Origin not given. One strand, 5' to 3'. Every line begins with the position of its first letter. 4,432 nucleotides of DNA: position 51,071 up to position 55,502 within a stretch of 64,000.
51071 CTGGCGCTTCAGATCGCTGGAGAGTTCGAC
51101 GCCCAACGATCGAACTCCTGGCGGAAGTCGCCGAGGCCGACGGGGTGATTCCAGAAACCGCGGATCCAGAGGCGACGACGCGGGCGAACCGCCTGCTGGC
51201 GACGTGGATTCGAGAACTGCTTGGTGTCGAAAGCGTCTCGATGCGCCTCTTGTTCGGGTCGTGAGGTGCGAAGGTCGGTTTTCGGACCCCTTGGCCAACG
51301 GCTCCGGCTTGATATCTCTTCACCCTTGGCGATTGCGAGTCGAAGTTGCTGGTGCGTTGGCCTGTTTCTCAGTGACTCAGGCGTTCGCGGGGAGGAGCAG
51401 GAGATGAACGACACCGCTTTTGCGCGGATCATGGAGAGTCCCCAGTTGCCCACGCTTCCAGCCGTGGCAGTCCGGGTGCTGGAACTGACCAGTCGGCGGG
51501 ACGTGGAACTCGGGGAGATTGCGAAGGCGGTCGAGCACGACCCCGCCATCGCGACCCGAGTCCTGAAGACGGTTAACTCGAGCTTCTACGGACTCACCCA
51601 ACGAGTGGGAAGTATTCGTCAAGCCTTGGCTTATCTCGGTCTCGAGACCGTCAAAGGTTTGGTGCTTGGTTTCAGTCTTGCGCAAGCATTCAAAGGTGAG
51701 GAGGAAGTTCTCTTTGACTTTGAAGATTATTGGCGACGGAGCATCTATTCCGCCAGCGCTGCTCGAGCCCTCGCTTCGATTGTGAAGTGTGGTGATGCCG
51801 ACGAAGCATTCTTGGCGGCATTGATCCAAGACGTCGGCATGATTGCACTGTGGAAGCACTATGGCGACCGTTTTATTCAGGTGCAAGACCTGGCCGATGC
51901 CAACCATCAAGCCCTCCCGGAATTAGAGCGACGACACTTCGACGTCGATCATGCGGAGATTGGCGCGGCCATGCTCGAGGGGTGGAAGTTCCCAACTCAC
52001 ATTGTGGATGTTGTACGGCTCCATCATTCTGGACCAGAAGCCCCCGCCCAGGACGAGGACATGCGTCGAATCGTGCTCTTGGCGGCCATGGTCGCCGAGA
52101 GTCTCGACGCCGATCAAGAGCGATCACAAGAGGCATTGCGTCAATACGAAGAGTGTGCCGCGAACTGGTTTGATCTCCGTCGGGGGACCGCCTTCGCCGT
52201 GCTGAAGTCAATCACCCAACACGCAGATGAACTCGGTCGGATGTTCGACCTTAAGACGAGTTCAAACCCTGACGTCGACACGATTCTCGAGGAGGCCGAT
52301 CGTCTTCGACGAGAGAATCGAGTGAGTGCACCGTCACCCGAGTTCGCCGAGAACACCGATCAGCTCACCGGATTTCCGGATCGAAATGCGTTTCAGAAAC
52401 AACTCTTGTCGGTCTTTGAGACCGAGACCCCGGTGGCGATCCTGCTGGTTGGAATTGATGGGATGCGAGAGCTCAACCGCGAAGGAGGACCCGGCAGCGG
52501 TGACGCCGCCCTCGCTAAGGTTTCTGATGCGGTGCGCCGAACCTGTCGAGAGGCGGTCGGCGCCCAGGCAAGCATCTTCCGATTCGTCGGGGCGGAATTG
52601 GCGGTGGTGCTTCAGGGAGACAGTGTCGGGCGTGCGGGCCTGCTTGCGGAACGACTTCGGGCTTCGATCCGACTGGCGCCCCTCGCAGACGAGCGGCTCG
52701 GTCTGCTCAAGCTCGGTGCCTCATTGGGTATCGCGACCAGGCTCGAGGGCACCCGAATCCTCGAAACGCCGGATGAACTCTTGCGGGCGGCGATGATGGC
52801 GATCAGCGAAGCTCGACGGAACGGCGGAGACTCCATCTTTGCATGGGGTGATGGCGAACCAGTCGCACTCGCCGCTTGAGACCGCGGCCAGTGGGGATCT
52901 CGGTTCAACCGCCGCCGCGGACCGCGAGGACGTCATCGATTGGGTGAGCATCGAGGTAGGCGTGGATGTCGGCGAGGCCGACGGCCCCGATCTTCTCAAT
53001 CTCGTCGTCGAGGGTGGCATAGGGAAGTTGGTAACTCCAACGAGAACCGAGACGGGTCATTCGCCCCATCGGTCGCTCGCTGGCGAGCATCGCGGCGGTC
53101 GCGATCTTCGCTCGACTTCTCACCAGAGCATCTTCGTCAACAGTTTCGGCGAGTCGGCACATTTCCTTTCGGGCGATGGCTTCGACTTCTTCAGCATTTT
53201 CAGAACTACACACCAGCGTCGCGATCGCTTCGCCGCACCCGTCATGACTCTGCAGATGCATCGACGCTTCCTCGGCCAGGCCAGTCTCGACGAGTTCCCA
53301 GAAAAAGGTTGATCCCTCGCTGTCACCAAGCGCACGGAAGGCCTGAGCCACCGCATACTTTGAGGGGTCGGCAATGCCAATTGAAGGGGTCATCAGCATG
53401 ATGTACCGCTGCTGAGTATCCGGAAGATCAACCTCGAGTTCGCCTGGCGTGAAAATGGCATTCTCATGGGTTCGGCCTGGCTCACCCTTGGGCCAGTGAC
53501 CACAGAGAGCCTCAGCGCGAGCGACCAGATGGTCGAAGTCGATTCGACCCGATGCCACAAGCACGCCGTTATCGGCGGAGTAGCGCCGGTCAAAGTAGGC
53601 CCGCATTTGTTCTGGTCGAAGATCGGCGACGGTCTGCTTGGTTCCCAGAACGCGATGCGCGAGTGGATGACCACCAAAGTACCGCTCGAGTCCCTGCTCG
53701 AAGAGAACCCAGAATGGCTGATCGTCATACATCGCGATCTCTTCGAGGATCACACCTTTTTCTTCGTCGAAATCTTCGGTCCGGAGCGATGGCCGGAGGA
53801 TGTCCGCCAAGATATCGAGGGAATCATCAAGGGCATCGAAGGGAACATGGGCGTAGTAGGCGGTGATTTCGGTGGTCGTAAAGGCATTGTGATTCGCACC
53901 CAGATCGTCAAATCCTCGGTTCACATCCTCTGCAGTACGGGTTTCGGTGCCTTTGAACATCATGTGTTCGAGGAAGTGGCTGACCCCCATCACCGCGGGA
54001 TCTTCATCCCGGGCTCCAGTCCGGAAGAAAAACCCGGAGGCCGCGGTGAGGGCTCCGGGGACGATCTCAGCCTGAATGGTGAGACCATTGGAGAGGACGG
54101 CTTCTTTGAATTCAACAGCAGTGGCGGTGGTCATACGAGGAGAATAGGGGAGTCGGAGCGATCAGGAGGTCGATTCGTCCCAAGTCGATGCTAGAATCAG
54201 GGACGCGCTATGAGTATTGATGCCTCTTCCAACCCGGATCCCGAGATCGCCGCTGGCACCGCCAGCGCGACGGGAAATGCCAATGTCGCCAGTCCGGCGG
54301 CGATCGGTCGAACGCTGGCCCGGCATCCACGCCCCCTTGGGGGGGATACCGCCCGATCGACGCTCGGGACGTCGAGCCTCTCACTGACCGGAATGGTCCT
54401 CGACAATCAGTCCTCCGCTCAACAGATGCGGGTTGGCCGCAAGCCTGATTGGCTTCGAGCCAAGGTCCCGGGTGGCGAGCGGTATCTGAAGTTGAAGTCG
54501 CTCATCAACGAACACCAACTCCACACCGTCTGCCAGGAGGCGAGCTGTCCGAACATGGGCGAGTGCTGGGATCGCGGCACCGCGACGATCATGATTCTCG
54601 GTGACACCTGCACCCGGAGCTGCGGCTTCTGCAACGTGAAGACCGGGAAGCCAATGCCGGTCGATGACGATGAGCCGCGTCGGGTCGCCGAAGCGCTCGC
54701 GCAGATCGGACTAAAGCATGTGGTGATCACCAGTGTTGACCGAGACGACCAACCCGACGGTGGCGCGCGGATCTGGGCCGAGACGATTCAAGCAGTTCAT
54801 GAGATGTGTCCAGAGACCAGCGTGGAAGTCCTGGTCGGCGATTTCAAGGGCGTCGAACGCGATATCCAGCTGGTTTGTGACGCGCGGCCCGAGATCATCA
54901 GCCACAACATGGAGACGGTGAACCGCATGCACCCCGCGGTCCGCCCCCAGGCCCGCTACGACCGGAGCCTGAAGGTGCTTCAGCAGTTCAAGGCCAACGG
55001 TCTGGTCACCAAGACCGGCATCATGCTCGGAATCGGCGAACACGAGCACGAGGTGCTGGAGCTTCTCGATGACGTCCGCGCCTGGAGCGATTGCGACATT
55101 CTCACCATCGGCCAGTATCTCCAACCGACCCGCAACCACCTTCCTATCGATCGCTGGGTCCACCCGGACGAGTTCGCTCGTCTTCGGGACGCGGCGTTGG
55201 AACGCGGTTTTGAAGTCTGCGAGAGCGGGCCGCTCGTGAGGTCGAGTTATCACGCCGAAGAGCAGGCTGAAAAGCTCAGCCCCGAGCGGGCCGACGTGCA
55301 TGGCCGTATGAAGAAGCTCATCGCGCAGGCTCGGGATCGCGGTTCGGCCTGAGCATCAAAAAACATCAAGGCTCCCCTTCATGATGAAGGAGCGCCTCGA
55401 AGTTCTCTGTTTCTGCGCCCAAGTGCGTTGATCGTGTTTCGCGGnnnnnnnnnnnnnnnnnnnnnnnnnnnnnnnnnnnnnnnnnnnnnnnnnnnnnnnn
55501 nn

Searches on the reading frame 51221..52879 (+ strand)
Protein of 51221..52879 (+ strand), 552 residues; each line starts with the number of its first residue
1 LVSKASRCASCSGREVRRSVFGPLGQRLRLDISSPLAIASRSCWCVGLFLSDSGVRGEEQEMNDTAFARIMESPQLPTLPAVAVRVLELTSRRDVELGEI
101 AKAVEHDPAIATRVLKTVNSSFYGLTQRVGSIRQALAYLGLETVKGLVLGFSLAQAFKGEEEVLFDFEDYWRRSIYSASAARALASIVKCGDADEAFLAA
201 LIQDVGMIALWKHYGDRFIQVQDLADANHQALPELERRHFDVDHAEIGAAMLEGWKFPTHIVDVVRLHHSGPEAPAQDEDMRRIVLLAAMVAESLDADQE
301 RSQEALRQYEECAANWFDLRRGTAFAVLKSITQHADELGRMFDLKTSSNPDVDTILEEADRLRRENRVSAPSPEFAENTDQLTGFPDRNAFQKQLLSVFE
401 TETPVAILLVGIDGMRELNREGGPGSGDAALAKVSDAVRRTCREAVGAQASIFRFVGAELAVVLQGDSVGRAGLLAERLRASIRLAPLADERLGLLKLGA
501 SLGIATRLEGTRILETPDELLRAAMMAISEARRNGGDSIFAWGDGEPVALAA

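Call 64: search_protein_families(library=pfam, proteins=[window:51221-52879:+], max_evalue=0.0001)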
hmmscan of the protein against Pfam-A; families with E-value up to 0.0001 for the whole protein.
window:51221-52879:+ (552 aa): 2 families
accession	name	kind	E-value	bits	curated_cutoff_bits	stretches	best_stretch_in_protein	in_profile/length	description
PF08668.18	HDOD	-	3.4e-56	190.3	22.9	1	76-270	1-195/196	HDOD domain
PF00990.26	GGDEF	-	1e-13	51.8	23.8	1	378-536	2-159/161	Diguanylate cyclase, GGDEF domain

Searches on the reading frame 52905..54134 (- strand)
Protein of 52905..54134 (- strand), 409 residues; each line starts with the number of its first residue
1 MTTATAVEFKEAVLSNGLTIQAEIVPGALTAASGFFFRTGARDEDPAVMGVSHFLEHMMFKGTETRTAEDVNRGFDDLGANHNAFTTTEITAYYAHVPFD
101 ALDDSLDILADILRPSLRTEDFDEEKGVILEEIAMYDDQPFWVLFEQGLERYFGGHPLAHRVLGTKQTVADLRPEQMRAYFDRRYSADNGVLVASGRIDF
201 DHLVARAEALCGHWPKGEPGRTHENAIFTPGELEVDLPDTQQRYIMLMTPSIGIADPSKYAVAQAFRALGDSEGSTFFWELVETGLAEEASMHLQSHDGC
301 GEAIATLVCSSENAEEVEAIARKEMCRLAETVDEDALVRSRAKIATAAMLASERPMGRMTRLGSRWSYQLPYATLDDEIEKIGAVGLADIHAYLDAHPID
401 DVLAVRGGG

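Call 64: search_protein_families(library=pfam, proteins=[window:52905-54134:-], max_evalue=0.0001)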
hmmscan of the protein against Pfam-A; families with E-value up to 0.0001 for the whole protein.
window:52905-54134:- (409 aa): 2 families
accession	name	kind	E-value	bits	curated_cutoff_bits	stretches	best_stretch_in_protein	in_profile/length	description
PF00675.25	Peptidase_M16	-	5.8e-31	107.8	22.3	1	29-165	11-148/149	Insulinase (Peptidase family M16)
PF05193.26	Peptidase_M16_C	-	6.5e-23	82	23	1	172-342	2-179/181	Peptidase M16 inactive domain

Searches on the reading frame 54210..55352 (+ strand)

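Call 64: search_protein_families(library=pfam, proteins=[window:54210-55352:+], max_evalue=0.0001)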
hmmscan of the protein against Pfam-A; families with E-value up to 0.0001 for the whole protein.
window:54210-55352:+ (380 aa): 2 families
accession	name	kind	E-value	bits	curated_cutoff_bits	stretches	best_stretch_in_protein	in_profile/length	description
PF04055.27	Radical_SAM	-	4.9e-21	76.1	29.5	1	128-288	1-165/166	Radical SAM superfamily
PF16881.10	LIAS_N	-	5.1e-09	36.9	27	1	69-113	52-96/96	N-terminal domain of lipoyl synthase of Radical_SAM family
